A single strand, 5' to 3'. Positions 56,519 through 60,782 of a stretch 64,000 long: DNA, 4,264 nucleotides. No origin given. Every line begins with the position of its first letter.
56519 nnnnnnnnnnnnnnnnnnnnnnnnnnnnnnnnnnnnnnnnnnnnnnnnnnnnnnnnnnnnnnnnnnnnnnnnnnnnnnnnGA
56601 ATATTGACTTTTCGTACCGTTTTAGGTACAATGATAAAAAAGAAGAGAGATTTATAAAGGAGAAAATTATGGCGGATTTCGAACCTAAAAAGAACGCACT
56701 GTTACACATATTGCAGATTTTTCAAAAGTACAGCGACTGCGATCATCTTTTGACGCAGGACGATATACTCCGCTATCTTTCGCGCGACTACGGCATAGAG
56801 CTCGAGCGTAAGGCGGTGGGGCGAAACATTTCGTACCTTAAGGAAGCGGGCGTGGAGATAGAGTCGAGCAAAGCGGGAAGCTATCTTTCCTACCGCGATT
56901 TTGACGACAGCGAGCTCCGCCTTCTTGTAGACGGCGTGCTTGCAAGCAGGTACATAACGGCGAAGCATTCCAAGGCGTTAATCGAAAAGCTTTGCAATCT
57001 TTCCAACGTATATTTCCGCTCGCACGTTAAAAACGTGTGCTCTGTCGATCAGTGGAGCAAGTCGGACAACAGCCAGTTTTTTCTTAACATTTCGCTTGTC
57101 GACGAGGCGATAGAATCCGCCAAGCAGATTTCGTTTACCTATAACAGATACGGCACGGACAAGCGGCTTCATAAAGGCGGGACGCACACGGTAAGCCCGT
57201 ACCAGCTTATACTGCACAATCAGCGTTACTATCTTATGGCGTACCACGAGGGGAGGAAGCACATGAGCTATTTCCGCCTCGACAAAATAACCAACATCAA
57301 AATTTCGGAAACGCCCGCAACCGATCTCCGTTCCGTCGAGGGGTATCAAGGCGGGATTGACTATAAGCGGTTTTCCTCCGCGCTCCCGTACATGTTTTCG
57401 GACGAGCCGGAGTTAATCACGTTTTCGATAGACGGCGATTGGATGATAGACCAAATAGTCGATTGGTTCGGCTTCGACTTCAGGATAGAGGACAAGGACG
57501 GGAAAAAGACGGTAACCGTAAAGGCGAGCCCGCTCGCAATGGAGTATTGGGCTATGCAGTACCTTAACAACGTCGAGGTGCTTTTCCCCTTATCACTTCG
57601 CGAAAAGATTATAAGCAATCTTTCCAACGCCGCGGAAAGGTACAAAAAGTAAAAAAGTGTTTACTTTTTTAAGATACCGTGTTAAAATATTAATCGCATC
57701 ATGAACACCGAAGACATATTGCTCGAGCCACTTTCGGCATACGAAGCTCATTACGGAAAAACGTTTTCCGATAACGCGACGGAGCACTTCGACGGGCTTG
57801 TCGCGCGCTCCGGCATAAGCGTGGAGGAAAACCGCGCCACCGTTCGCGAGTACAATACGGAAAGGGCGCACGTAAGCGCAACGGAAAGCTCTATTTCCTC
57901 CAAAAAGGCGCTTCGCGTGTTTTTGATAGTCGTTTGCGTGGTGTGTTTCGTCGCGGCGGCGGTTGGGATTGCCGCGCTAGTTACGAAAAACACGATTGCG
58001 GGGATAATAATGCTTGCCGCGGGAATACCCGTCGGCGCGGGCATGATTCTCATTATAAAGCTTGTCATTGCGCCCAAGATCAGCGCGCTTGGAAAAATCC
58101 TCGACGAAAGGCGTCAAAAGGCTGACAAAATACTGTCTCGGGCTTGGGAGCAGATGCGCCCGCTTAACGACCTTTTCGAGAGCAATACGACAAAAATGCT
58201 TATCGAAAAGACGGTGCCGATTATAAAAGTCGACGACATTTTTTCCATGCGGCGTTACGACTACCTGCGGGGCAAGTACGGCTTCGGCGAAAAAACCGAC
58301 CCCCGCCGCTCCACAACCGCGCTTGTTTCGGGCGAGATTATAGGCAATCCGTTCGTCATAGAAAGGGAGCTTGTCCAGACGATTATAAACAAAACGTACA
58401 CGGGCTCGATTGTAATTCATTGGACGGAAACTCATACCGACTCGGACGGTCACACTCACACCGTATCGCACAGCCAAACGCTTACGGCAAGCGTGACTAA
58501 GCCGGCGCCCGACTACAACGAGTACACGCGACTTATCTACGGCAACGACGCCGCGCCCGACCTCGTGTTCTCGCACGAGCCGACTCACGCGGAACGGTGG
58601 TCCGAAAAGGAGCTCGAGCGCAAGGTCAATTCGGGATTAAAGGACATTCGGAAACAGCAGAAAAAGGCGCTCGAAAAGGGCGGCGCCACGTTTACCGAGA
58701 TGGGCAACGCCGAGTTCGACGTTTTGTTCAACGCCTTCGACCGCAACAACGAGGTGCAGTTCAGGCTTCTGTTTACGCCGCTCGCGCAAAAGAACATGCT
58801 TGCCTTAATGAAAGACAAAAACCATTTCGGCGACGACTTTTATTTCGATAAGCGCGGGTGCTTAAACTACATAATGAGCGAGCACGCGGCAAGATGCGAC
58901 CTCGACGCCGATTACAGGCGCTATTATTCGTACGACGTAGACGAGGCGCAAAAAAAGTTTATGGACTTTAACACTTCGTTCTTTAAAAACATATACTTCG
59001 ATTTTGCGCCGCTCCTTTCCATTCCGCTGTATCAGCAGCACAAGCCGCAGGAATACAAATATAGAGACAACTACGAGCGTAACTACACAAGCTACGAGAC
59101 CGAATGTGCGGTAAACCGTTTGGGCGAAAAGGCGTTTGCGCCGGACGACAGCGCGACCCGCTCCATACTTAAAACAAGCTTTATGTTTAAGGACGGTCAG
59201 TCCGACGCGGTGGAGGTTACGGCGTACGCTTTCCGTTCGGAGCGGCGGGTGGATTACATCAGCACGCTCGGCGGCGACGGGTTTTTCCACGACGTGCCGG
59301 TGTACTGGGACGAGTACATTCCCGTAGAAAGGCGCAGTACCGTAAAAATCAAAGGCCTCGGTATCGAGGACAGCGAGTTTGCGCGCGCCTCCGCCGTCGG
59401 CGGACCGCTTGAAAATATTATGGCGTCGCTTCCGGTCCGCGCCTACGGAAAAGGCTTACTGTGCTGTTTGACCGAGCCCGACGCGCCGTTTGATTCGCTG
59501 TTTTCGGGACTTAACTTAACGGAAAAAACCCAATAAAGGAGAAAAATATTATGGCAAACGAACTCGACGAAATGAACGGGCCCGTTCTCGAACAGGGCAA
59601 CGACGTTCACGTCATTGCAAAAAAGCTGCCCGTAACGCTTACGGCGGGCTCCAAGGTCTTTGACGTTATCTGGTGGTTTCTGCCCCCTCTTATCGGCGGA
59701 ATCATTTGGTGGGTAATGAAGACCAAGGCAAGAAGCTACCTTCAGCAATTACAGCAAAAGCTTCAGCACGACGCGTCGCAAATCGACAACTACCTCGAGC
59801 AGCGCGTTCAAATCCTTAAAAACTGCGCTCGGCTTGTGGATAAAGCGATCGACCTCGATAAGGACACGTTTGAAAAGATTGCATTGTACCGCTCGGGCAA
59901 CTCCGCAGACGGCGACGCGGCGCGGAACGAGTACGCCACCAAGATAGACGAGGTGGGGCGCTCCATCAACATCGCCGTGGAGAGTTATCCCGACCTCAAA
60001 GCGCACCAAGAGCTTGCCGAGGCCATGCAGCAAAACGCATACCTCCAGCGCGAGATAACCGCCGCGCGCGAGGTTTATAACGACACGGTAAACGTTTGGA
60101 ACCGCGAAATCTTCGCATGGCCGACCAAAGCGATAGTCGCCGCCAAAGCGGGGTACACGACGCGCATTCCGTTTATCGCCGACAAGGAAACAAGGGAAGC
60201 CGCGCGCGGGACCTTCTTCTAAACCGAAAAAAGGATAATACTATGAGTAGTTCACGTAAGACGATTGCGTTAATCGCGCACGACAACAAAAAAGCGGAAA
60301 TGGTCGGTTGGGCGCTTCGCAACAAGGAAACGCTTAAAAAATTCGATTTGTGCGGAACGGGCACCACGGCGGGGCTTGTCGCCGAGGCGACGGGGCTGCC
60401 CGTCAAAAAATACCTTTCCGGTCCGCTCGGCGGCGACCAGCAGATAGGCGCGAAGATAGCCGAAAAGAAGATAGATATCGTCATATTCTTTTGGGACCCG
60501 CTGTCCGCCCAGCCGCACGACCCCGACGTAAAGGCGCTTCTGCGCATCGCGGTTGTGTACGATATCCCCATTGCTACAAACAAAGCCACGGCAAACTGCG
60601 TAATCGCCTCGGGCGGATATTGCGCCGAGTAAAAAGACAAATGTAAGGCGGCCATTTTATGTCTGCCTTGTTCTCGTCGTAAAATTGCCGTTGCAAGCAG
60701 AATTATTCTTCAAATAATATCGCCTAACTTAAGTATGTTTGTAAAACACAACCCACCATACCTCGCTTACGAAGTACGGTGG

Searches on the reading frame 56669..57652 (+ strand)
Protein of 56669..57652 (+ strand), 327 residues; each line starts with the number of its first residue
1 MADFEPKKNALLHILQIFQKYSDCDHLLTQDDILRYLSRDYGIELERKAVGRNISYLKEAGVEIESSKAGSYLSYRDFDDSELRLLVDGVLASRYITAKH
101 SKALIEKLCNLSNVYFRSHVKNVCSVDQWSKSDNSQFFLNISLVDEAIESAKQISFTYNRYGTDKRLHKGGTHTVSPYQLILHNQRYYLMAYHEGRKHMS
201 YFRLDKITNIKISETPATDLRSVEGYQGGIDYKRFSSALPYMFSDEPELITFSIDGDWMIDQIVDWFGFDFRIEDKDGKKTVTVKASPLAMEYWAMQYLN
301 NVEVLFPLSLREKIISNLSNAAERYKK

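Call 3: search_protein_families(library=pfam, proteins=[window:56669-57652:+], max_evalue=0.01)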
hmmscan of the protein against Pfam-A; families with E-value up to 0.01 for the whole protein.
window:56669-57652:+ (327 aa): 2 families
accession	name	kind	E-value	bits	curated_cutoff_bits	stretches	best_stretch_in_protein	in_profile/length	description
PF13280.12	WYL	-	3.2e-13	49.9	21.8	1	142-211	4-69/70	WYL domain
PF25583.1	WCX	-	0.0012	19.6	23.9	1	272-321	23-75/76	WCX domain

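Call 4: search_protein_families(library=padloc, proteins=[window:56669-57652:+], max_evalue=0.01)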
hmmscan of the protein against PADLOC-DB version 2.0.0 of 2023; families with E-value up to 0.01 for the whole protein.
window:56669-57652:+ (327 aa): 5 families
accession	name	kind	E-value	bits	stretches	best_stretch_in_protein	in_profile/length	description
PDLC01652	WYL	-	1e-23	82.5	1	140-321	19-161/162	"CAS-I,CAS-II,CAS-III,CAS-IV,CAS-V,CAS-VI; associated_signaling"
PDLC01457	WYL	-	2.9e-17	61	1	28-265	19-216/229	"CAS-I,CAS-II,CAS-III,CAS-IV,CAS-V,CAS-VI; associated_signaling"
PDLC01484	WYL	-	1.3e-05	22.6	0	297-326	408-437/437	"CAS-I,CAS-II,CAS-III,CAS-IV,CAS-V,CAS-VI; associated_signaling"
PDLC01510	WYL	-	1.3e-05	22.6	0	297-326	408-437/437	"CAS-I,CAS-II,CAS-III,CAS-IV,CAS-V,CAS-VI; associated_signaling"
PDLC01766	Cas3c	-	0.00053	16.3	1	93-325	84-316/1009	-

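Call 6: search_protein_families(library=ncbifam, proteins=[window:56669-57652:+], max_evalue=0.01)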
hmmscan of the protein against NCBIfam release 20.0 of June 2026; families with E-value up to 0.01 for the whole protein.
window:56669-57652:+ (327 aa): 1 family
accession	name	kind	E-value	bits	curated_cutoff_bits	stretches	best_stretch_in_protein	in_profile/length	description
TIGR03985.1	TIGR03985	hypoth_equivalog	0.00066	19.3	60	0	297-326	220-249/249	TIGR03985 family CRISPR-associated protein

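Call 7: search_protein_families(library=phrogs, proteins=[window:56669-57652:+], max_evalue=0.001)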
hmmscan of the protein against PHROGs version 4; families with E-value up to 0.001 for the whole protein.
window:56669-57652:+ (327 aa): 1 family
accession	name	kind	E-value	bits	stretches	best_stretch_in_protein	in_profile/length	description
phrog_13105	-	unknown function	6e-12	46.7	1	111-215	113-218/239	-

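Call 77: search_solved_structures(query=window:56669-57652:+, max_evalue=0.01)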
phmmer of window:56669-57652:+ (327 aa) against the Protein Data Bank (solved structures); distinct sequences matched with E-value up to 0.01: 0.

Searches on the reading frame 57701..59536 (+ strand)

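Call 3: search_protein_families(library=pfam, proteins=[window:57701-59536:+], max_evalue=0.01)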
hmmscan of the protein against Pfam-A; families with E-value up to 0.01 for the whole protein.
window:57701-59536:+ (611 aa): 1 family
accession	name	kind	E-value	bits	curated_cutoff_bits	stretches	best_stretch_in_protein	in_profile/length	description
PF13273.12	DUF4064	-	0.0013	19.4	32.1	1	52-109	41-97/102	Protein of unknown function (DUF4064)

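Call 4: search_protein_families(library=padloc, proteins=[window:57701-59536:+], max_evalue=0.01)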
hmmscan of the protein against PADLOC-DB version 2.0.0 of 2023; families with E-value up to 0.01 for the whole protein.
window:57701-59536:+ (611 aa): 0 families

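Call 6: search_protein_families(library=ncbifam, proteins=[window:57701-59536:+], max_evalue=0.01)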
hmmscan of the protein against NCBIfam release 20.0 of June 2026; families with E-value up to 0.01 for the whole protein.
window:57701-59536:+ (611 aa): 1 family
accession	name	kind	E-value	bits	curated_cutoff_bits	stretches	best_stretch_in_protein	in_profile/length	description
NF046000.1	MAG1210_fam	subfamily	1.2e-195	651.3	275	1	8-551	2-548/550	MAG1210 family protein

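Call 7: search_protein_families(library=phrogs, proteins=[window:57701-59536:+], max_evalue=0.001)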
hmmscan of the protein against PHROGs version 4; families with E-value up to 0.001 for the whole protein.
window:57701-59536:+ (611 aa): 0 families

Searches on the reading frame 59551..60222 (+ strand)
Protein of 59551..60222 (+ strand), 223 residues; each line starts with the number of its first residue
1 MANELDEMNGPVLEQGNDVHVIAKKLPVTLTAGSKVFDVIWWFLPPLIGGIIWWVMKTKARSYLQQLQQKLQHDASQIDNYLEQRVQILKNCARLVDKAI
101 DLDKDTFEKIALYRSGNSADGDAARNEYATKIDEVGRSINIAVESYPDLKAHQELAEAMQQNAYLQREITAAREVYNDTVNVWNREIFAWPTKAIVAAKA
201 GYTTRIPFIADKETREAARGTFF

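Call 3: search_protein_families(library=pfam, proteins=[window:59551-60222:+], max_evalue=0.01)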
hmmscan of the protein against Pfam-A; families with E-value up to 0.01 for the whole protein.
window:59551-60222:+ (223 aa): 1 family
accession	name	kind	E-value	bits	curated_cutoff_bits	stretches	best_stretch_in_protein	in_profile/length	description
PF04011.17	LemA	-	6.2e-22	78.5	26.2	1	75-218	2-145/149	LemA family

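Call 4: search_protein_families(library=padloc, proteins=[window:59551-60222:+], max_evalue=0.01)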
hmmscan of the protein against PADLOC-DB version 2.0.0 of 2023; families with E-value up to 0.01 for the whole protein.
window:59551-60222:+ (223 aa): 0 families

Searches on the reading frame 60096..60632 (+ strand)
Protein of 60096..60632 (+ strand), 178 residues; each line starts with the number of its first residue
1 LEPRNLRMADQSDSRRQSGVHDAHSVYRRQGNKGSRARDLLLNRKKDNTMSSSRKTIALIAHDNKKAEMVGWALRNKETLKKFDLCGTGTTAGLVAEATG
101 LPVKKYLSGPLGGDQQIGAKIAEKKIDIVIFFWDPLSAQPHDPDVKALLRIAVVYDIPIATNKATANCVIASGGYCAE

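Call 10: search_protein_families(library=pfam, proteins=[window:60096-60632:+], max_evalue=0.001)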
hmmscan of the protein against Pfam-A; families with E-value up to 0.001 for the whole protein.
window:60096-60632:+ (178 aa): 1 family
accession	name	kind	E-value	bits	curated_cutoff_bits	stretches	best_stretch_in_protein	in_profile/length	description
PF02142.27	MGS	-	7.2e-20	71.4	24.1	1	69-161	2-94/94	MGS-like domain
